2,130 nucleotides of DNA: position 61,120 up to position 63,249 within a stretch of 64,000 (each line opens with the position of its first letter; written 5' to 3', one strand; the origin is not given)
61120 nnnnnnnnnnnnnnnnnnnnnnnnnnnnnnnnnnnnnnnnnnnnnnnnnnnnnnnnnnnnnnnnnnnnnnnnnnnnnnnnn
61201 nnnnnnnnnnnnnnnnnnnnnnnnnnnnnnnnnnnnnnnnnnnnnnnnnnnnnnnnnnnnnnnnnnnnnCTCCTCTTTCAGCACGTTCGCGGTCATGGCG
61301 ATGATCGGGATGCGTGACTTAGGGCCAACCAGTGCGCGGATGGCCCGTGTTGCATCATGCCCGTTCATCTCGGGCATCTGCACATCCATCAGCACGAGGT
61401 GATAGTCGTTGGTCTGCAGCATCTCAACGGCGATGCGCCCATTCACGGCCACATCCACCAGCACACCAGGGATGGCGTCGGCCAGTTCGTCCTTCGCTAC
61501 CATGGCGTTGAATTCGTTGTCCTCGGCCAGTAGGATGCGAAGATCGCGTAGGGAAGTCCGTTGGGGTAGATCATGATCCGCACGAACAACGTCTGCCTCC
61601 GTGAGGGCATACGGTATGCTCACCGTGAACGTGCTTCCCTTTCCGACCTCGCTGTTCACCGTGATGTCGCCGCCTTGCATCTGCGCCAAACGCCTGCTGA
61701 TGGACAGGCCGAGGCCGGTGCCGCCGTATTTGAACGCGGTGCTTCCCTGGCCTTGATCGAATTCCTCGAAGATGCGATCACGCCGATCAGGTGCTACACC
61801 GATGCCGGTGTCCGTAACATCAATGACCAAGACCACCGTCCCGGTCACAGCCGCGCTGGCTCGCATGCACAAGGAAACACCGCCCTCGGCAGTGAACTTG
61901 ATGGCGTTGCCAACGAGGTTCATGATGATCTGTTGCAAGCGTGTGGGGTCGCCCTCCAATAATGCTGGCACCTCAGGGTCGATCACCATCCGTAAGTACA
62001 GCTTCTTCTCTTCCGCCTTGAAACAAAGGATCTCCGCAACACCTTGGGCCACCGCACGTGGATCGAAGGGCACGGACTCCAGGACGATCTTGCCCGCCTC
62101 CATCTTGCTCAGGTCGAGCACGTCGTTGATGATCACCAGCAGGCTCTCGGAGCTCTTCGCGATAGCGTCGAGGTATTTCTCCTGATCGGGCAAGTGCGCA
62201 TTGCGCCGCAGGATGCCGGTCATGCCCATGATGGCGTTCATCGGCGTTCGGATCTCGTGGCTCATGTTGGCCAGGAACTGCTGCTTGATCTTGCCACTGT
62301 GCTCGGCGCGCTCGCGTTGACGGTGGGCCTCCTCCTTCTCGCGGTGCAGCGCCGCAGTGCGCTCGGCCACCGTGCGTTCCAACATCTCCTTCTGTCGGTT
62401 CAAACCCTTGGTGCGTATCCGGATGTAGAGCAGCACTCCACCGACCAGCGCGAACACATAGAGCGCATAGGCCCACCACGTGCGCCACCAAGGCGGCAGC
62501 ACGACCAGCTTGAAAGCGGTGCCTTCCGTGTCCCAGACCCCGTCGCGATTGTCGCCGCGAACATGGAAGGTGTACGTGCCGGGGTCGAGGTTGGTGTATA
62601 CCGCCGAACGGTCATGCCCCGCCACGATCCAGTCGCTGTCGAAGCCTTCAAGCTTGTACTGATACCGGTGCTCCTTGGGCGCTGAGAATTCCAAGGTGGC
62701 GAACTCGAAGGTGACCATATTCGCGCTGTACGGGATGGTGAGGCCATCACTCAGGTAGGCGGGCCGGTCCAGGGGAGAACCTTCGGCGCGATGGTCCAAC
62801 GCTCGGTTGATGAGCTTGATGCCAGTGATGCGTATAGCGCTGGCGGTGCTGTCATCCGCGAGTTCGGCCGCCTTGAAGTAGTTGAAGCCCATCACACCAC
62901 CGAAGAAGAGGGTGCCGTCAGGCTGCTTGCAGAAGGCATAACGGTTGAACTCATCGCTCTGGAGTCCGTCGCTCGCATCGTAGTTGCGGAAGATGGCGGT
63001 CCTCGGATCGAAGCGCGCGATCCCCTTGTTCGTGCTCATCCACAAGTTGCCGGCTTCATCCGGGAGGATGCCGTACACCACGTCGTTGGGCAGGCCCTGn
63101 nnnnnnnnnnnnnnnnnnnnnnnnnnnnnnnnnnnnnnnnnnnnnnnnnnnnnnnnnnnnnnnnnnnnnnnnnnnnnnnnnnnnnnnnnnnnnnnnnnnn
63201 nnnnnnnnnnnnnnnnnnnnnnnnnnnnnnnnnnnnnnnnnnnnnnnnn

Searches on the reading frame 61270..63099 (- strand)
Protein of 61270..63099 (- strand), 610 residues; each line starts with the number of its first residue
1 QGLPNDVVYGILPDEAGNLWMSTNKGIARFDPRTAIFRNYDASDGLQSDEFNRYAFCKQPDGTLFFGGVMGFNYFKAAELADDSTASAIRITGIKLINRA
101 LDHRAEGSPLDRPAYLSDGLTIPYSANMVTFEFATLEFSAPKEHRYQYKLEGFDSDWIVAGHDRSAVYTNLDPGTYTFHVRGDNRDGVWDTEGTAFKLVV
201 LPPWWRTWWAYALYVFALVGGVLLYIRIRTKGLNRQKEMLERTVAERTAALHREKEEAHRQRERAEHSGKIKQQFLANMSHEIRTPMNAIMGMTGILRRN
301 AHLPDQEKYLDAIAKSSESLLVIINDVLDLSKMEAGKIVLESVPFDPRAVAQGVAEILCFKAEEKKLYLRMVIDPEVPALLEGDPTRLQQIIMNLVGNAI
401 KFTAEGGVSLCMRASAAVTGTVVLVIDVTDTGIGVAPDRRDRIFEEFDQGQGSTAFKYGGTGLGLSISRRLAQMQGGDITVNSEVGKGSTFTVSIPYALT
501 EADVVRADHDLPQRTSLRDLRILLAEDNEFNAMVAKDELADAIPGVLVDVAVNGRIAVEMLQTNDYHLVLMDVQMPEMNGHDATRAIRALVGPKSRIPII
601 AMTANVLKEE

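Call 4: find_homologous_proteins(query=window:61270-63099:-)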
Query seq(610 aa) (610 aa): 8000 proteins with E <= 0.001 among 8000 candidates; the best 120 are listed.
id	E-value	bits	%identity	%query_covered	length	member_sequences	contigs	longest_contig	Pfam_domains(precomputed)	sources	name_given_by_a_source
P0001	0.0e+0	1380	100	100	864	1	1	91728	PF07495.20,PF07494.18,PF02518.32,PF00512.32,PF00072.31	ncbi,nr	ncbi:MAG: response regulator [Flavobacteriales bacterium]|nr:response regulator [Flavobacteriales ba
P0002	0.0e+0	1118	81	100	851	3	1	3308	PF07495.20,PF07494.18,PF02518.32,PF00512.32,PF00072.31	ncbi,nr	ncbi:MAG: response regulator, partial [Flavobacteriales bacterium]|nr:response regulator [Flavobacte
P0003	3.0e-270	916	67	100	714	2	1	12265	PF07495.20,PF07494.18,PF02518.32,PF00512.32,PF00072.31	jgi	jgi:signal transduction histidine kinase/CheY-like chemotaxis protein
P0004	1.6e-262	890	65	100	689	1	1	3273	PF07495.20,PF07494.18,PF02518.32,PF00512.32,PF00072.31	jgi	jgi:signal transduction histidine kinase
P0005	3.0e-262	889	66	100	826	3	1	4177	PF07495.20,PF07494.18,PF02518.32,PF00512.32,PF00072.31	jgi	-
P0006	1.8e-257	874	64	100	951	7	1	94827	PF07495.20,PF07494.18,PF02518.32,PF00512.32,PF00072.31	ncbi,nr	ncbi:MAG: response regulator [Flavobacteriales bacterium]|nr:response regulator [Flavobacteriales ba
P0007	6.2e-257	872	64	100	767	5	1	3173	PF07495.20,PF07494.18,PF02518.32,PF00512.32,PF00072.31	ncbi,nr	ncbi:MAG: response regulator, partial [Flavobacteriales bacterium]|nr:response regulator [Flavobacte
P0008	2.4e-249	847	62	100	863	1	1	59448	PF07495.20,PF07494.18,PF02518.32,PF00512.32,PF00072.31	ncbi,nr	ncbi:MAG: response regulator [Flavobacteriales bacterium]|nr:response regulator [Flavobacteriales ba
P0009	3.1e-249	846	62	100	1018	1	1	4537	PF07495.20,PF07494.18,PF02518.32,PF00512.32,PF00072.31,PF08450.19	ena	-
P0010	7.4e-238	809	59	100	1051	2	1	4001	PF07495.20,PF07494.18,PF02518.32,PF00512.32,PF00072.31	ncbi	-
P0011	8.6e-237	805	61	100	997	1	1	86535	PF07495.20,PF07494.18,PF02518.32,PF00512.32,PF00072.31,PF08450.19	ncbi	ncbi:MAG: ATP-binding protein [Flavobacteriales bacterium]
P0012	1.2e-233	795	58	100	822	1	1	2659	PF07495.20,PF07494.18,PF02518.32,PF00512.32,PF00072.31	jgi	jgi:signal transduction histidine kinase/CheY-like chemotaxis protein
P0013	4.1e-229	780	60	100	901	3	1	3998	PF07495.20,PF07494.18,PF02518.32,PF00512.32,PF00072.31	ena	-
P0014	8.3e-225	766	58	100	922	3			PF07495.20,PF07494.18,PF02518.32,PF00512.32,PF00072.31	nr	nr:response regulator [Flavobacteriales bacterium]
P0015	3.1e-212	724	67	79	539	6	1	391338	PF07495.20,PF07494.18,PF02518.32,PF00512.32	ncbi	-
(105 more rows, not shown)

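Call 6: find_encoding_contigs(protein=P0001, flank=10000, max_places=4)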
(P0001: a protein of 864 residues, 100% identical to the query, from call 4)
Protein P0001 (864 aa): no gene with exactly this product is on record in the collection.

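Call 8: find_encoding_contigs(protein=P0002, flank=10000, max_places=6)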
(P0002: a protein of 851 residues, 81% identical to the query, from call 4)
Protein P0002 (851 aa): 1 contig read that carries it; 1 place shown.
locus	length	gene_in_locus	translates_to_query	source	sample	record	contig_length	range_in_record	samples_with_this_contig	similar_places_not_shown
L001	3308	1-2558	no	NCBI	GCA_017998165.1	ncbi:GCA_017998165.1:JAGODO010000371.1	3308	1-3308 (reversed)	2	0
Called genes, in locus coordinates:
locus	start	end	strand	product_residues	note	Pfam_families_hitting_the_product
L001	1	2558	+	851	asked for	PF07494:Reg_prop (faint), PF07495:Y_Y_Y, PF00512:HisKA, PF02518:HATPase_c, PF00072:Response_reg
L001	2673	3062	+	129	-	-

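Call 9: find_encoding_contigs(protein=P0009, flank=10000, max_places=4)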
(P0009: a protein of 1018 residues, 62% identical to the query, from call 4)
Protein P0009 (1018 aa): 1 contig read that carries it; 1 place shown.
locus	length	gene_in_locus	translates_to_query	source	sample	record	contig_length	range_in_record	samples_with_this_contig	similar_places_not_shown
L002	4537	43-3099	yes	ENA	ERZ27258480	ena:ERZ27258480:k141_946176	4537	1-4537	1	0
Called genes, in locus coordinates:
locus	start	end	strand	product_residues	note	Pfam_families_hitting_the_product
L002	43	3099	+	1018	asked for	PF08450:SGL (faint), PF07494:Reg_prop (faint), PF07495:Y_Y_Y, PF00512:HisKA, PF02518:HATPase_c, PF00072:Response_reg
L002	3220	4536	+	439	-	?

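Call 11: list_cluster_members(proteins=[P0001, P0002, P0006])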
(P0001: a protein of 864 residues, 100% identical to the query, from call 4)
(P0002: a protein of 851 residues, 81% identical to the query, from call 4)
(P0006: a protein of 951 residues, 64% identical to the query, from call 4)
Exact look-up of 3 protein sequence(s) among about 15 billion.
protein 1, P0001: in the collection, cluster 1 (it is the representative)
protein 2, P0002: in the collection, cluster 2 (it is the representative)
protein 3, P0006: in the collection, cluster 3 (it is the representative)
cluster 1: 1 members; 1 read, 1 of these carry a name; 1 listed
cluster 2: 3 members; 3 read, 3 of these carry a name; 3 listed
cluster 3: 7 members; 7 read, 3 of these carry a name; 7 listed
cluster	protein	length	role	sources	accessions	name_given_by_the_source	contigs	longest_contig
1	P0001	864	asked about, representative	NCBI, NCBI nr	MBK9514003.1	MAG: response regulator [Flavobacteriales bacterium] | response regulator [Flavobacteriales bacterium]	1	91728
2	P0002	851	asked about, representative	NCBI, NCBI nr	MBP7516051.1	MAG: response regulator, partial [Flavobacteriales bacterium] | response regulator [Flavobacteriales bacterium]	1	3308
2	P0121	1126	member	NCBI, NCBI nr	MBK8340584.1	MAG: hypothetical protein IPK99_11605 [Flavobacteriales bacterium] | hypothetical protein [Flavobacteriales bacterium]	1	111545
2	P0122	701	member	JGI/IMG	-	hypothetical protein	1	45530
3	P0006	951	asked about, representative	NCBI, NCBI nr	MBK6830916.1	MAG: response regulator [Flavobacteriales bacterium] | response regulator [Flavobacteriales bacterium]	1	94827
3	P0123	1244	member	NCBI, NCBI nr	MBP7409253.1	MAG: response regulator [Flavobacteriales bacterium] | response regulator [Flavobacteriales bacterium]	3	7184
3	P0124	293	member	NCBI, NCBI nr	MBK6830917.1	MAG: hypothetical protein IPG92_09385 [Flavobacteriales bacterium] | hypothetical protein [Flavobacteriales bacterium]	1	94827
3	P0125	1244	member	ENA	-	-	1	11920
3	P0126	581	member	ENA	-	-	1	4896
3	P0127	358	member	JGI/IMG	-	-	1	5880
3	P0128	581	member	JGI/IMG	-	-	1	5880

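Call 13: find_encoding_contigs(protein=P0121, flank=10000, max_places=4)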
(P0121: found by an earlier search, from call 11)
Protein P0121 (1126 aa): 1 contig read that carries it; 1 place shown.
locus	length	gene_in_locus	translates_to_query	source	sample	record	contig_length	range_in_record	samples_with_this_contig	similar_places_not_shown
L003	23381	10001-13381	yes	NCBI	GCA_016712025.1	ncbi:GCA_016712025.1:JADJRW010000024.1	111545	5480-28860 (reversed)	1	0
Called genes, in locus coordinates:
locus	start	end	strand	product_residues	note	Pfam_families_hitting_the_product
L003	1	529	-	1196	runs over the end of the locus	PF00873:ACR_tran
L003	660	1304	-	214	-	PF25954:Beta-barrel_RND_2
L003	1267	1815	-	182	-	PF25893:HH_CzcB (weak)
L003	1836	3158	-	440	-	PF02321:OEP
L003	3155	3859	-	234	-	PF00440:TetR_N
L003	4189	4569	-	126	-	PF00072:Response_reg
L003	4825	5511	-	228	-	-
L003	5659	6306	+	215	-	PF00072:Response_reg, PF00196:GerE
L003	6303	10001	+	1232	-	PF07494:Reg_prop (faint), PF07495:Y_Y_Y, PF00512:HisKA, PF02518:HATPase_c, PF00072:Response_reg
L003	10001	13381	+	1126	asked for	PF07494:Reg_prop (weak), PF07495:Y_Y_Y, PF00512:HisKA, PF02518:HATPase_c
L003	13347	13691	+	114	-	PF00072:Response_reg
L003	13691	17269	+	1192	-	PF07494:Reg_prop (faint), PF07495:Y_Y_Y, PF00512:HisKA, PF02518:HATPase_c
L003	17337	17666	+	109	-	PF00072:Response_reg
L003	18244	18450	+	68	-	PF00211:Guanylate_cyc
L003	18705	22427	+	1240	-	PF07494:Reg_prop (faint), PF07495:Y_Y_Y, PF00211:Guanylate_cyc, PF00072:Response_reg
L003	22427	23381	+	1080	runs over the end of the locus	PF07494:Reg_prop (faint), PF07495:Y_Y_Y, PF00512:HisKA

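Call 15: find_encoding_contigs(protein=P0122, flank=10000, max_places=4)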
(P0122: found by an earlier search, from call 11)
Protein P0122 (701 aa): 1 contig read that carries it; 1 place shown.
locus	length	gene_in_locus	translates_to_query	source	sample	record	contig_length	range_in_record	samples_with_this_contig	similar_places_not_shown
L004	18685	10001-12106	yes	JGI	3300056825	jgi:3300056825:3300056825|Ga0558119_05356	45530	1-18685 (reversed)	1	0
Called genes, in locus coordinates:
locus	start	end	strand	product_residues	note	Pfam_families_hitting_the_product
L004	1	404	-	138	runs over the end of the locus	PF08570:DUF1761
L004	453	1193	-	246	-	PF19187:HTH_PafC (faint), PF08220:HTH_DeoR (weak), PF08279:HTH_11, PF12840:HTH_20 (weak), PF13280:WYL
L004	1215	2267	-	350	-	PF04326:SLFN_AlbA_2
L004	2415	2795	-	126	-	PF00072:Response_reg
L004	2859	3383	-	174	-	-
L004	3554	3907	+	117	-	PF01627:Hpt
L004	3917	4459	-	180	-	-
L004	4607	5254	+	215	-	PF00072:Response_reg, PF00196:GerE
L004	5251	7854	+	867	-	PF07494:Reg_prop (faint), PF08450:SGL (faint), PF07495:Y_Y_Y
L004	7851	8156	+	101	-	PF00512:HisKA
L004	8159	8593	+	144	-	PF02518:HATPase_c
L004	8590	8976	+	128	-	PF00072:Response_reg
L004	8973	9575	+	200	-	PF07494:Reg_prop (weak)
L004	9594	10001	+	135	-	-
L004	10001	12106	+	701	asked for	PF07494:Reg_prop (faint), PF07495:Y_Y_Y, PF00512:HisKA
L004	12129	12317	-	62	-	-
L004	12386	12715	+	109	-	PF00072:Response_reg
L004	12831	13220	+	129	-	-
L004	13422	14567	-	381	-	PF14696:Glyoxalase_5 (faint), PF00903:Glyoxalase (weak), PF13669:Glyoxalase_4 (weak), PF00903:Glyoxalase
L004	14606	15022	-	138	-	-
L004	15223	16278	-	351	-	PF04471:Mrr_cat (weak)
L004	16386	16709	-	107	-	-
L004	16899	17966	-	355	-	PF12368:Rhodanese_C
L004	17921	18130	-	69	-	-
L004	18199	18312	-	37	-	-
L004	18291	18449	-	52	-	-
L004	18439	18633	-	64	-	PF17773:UPF0176_N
